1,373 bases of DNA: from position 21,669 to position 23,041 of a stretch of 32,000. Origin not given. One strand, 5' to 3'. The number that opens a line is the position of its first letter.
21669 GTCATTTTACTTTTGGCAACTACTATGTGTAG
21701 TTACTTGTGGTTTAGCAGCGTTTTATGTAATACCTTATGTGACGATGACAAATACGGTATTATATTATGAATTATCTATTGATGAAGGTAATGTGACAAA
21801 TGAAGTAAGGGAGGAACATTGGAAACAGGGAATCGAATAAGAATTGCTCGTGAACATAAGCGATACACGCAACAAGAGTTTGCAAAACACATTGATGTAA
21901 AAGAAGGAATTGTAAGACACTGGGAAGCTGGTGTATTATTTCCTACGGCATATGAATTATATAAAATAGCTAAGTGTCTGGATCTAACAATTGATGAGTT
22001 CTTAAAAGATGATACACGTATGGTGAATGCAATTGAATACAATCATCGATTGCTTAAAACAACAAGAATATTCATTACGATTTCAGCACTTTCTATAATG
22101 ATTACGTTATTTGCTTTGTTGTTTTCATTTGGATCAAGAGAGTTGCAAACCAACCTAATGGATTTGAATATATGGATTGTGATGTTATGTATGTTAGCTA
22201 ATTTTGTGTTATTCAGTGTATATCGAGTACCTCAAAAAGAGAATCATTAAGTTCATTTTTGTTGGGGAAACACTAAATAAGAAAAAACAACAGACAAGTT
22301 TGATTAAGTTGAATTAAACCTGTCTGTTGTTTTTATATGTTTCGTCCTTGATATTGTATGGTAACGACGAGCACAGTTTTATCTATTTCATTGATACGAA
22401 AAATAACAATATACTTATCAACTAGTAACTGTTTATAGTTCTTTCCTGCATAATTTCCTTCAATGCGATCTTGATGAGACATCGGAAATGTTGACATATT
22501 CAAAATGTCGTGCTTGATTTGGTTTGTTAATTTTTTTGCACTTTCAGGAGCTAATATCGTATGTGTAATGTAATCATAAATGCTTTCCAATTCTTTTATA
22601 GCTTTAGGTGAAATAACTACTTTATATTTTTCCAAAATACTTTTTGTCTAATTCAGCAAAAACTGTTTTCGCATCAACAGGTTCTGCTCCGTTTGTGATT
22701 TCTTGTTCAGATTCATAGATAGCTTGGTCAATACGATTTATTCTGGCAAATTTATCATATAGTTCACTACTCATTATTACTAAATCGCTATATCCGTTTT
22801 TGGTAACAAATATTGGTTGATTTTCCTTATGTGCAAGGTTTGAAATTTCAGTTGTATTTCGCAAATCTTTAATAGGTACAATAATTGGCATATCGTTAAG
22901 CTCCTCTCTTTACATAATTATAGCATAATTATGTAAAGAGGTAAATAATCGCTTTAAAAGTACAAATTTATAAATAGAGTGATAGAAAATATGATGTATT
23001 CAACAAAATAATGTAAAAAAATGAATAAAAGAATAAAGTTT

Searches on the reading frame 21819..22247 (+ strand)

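Call 110: search_protein_families(library=pfam, proteins=[window:21819-22247:+], max_evalue=0.001)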
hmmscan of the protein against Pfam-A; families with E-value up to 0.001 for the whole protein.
window:21819-22247:+ (143 aa): 2 families
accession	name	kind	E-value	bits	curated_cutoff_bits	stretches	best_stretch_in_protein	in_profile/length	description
PF01381.28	HTH_3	-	6e-09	36.2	23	1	7-61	1-55/55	Helix-turn-helix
PF12844.13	HTH_19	-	4.6e-07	30.1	30.2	1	4-62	1-59/64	Helix-turn-helix domain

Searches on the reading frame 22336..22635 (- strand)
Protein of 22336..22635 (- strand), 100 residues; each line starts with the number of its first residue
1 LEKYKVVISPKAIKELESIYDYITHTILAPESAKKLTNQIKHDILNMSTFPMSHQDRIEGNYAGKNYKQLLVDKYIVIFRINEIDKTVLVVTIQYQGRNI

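Call 110: search_protein_families(library=pfam, proteins=[window:22336-22635:-], max_evalue=0.001)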
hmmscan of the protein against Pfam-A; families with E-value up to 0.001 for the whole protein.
window:22336-22635:- (100 aa): 1 family
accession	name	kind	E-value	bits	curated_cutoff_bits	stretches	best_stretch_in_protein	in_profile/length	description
PF05016.21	ParE_toxin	-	1.5e-10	41.9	23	1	6-99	1-88/89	ParE toxin of type II toxin-antitoxin system, parDE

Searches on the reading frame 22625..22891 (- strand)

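Call 110: search_protein_families(library=pfam, proteins=[window:22625-22891:-], max_evalue=0.001)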
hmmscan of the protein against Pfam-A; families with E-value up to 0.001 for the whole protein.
window:22625-22891:- (89 aa): 1 family
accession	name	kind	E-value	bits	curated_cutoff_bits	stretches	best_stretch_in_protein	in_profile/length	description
PF02604.26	PhdYeFM_antitox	-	1.4e-05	25.2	29.8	1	4-65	3-65/74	Antitoxin Phd_YefM, type II toxin-antitoxin system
